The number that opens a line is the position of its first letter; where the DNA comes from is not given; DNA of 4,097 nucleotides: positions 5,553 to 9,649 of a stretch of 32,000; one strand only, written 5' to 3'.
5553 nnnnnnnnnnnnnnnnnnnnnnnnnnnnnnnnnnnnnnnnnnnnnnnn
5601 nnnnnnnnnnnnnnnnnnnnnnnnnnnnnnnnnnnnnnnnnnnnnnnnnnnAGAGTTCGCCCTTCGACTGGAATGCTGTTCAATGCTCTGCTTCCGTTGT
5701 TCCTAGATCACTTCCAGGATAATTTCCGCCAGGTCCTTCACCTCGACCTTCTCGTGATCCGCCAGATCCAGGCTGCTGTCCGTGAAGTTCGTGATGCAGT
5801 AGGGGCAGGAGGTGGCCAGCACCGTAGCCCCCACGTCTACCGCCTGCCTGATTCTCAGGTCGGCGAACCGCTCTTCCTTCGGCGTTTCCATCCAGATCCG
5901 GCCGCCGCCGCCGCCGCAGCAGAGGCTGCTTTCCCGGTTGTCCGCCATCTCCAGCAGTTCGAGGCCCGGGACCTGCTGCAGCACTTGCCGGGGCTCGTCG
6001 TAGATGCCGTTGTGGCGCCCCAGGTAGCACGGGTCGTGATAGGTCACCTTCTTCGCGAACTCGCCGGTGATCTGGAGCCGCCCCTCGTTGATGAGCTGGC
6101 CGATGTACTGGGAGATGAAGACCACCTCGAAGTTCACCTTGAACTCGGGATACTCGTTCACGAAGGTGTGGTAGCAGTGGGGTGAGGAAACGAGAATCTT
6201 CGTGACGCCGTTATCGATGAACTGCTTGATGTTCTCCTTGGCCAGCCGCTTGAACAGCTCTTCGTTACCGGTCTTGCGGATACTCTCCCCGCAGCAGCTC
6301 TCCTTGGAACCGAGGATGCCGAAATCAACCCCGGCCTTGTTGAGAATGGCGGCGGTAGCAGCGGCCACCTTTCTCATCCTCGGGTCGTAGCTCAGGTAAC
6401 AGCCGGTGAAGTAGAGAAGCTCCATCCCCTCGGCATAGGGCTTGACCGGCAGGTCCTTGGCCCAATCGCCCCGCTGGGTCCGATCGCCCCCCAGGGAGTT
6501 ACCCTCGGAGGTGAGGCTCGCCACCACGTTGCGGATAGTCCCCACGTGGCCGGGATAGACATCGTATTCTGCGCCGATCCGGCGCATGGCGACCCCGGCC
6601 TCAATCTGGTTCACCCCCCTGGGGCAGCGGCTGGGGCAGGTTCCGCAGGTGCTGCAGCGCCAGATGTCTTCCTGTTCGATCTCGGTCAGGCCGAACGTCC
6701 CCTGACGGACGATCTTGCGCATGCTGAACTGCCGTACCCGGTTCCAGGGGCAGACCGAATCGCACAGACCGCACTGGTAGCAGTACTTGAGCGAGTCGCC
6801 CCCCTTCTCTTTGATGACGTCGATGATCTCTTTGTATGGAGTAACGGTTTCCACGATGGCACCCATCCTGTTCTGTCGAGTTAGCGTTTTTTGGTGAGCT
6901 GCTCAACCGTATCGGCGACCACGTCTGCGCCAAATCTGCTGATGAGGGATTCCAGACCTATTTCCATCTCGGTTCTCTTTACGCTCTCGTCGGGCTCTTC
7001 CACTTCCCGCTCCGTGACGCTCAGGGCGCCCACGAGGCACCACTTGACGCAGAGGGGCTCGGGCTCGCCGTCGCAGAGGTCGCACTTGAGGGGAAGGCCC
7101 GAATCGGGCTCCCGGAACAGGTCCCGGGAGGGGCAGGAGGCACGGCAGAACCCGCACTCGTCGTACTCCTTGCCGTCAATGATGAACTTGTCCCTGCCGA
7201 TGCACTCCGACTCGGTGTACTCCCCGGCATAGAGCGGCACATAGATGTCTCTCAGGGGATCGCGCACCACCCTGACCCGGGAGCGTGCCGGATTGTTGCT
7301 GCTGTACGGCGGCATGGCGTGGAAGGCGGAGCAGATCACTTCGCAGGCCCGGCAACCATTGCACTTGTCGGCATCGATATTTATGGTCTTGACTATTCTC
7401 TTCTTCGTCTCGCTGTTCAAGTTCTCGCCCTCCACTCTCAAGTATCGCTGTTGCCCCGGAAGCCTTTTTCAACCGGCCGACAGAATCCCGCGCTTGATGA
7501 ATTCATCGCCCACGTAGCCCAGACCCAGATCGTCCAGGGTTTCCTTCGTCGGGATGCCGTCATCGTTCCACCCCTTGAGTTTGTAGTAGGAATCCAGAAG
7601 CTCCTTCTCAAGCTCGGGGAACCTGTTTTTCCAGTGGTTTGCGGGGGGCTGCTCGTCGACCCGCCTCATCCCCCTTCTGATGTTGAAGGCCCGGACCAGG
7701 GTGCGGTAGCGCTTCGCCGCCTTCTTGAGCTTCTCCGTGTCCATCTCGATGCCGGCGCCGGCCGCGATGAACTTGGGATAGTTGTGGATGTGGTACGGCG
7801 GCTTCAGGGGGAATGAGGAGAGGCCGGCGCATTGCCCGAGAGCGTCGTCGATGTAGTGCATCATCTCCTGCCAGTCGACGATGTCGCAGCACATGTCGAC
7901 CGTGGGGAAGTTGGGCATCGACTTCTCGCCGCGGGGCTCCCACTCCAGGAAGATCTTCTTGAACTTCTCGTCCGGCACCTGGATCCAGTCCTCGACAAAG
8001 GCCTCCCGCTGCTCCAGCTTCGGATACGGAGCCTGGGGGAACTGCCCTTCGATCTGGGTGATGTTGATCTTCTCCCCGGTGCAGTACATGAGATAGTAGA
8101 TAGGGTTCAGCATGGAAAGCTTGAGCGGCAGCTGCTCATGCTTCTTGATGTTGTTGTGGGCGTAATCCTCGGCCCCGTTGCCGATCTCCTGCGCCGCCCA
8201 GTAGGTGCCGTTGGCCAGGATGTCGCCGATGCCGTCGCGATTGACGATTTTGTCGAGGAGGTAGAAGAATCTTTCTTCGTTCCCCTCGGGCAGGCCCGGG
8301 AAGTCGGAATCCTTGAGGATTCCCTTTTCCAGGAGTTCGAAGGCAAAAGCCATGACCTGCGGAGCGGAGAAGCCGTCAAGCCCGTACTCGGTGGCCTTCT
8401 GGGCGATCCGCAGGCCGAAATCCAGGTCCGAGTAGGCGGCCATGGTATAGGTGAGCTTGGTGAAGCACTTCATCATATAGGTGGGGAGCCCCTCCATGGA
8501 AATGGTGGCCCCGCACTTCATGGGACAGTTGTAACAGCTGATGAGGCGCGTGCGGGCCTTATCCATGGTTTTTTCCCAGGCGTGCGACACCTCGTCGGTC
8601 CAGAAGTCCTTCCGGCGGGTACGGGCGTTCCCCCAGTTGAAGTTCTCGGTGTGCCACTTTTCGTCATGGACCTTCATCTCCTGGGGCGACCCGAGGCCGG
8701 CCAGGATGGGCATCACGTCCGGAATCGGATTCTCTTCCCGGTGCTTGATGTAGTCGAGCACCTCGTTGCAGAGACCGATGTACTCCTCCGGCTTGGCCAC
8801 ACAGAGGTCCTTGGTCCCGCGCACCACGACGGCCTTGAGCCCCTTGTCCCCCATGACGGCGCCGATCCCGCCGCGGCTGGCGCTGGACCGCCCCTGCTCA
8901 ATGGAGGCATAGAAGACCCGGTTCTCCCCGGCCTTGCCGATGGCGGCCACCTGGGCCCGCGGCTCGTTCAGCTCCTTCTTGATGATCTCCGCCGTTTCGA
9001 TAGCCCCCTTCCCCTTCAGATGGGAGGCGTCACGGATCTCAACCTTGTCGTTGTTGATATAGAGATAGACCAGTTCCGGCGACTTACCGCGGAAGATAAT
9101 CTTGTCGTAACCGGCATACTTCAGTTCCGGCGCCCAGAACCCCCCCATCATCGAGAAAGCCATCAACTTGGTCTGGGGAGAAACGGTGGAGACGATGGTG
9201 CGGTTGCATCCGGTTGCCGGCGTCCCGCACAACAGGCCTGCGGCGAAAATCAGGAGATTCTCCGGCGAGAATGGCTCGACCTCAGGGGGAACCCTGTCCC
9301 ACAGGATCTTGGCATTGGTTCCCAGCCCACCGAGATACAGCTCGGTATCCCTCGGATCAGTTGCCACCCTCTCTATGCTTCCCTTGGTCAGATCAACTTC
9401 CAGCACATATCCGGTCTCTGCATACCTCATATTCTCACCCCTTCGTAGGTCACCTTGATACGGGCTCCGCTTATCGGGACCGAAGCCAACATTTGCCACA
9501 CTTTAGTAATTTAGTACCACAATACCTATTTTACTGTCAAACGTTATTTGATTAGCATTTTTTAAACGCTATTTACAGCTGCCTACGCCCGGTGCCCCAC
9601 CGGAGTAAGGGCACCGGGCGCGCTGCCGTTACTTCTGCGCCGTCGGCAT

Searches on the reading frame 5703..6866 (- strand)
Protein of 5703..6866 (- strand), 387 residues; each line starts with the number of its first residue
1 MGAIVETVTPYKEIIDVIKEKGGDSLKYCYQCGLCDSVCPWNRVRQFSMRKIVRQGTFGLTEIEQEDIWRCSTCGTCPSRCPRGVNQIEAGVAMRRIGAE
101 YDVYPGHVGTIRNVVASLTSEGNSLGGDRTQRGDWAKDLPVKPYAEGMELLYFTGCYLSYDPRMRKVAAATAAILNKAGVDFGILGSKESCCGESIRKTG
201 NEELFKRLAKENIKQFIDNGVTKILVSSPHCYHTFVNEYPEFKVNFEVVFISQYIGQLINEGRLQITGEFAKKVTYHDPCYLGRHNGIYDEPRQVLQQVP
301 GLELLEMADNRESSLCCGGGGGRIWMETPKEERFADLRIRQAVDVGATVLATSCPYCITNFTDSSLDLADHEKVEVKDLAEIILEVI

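Call 5: search_protein_families(library=pfam, proteins=[window:5703-6866:-], max_evalue=0.001)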
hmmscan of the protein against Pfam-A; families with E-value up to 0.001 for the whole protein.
window:5703-6866:- (387 aa): 8 families
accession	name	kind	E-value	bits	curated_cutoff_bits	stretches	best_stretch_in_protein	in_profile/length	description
PF02754.22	CCG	-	2.2e-39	133.9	20.6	2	274-361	1-84/85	Cysteine-rich domain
PF13183.11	Fer4_8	-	1.8e-12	48.1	27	1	26-85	2-68/68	4Fe-4S dicluster domain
PF13187.11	Fer4_9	-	1.7e-08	34.8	27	1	28-84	1-50/52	4Fe-4S dicluster domain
PF13534.11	Fer4_17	-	2.7e-07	31.4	22.2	1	29-86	2-61/61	4Fe-4S dicluster domain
PF12838.12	Fer4_7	-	1.9e-06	28.7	27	1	29-85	2-52/52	4Fe-4S dicluster domain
PF25160.1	LdpA_Fe-S-bd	-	2.1e-06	27.8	27.6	1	22-49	21-48/49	LdpA Fe-S cluster-binding domain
PF13484.11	Fer4_16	-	2.2e-06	28.8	30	0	21-42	45-66/66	4Fe-4S double cluster binding domain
PF13237.11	Fer4_10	-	1.3e-05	25.4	25.5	1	26-82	6-53/53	4Fe-4S dicluster domain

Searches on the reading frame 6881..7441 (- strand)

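Call 32: search_protein_families(library=pfam, proteins=[window:6881-7441:-], max_evalue=0.00001)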
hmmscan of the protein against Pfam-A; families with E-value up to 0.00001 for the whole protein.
window:6881-7441:- (186 aa): 1 family
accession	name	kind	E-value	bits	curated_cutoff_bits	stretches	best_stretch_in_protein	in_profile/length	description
PF12838.12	Fer4_7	-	1.7e-06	28.8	27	0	26-105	1-50/52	4Fe-4S dicluster domain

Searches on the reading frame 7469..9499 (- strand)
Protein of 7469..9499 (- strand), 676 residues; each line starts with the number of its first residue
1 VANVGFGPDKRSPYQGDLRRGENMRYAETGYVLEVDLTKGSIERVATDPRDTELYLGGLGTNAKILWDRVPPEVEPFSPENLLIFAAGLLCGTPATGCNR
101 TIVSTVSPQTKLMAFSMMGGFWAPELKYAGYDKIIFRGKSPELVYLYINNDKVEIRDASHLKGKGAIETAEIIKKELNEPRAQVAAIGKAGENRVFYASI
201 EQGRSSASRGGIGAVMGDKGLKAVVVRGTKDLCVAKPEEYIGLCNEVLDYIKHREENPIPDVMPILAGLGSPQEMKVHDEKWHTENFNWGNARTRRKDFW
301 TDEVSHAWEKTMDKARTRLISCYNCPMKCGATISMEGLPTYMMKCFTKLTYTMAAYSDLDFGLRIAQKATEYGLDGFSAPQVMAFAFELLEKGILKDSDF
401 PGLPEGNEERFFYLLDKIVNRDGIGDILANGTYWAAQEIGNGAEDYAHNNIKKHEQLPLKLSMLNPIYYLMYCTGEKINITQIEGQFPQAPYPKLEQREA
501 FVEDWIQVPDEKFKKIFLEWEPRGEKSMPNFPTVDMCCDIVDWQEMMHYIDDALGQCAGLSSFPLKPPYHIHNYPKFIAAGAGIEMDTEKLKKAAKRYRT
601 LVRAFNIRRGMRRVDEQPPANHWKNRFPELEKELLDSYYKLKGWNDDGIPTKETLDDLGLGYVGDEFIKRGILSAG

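Call 5: search_protein_families(library=pfam, proteins=[window:7469-9499:-], max_evalue=0.001)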
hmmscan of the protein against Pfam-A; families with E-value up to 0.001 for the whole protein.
window:7469-9499:- (676 aa): 2 families
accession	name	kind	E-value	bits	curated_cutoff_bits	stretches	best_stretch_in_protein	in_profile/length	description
PF02730.20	AFOR_N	-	1.6e-72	243.9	29.8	1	32-229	3-199/199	Aldehyde ferredoxin oxidoreductase, N-terminal domain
PF01314.23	AFOR_C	-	1.1e-66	226.1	27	1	258-660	12-385/385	Aldehyde ferredoxin oxidoreductase, domains 2 & 3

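Call 40: find_encoding_contigs(protein=window:7469-9499:-, flank=1000, max_places=4)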
Protein window:7469-9499:- (676 aa): no gene with exactly this product is on record in the collection.
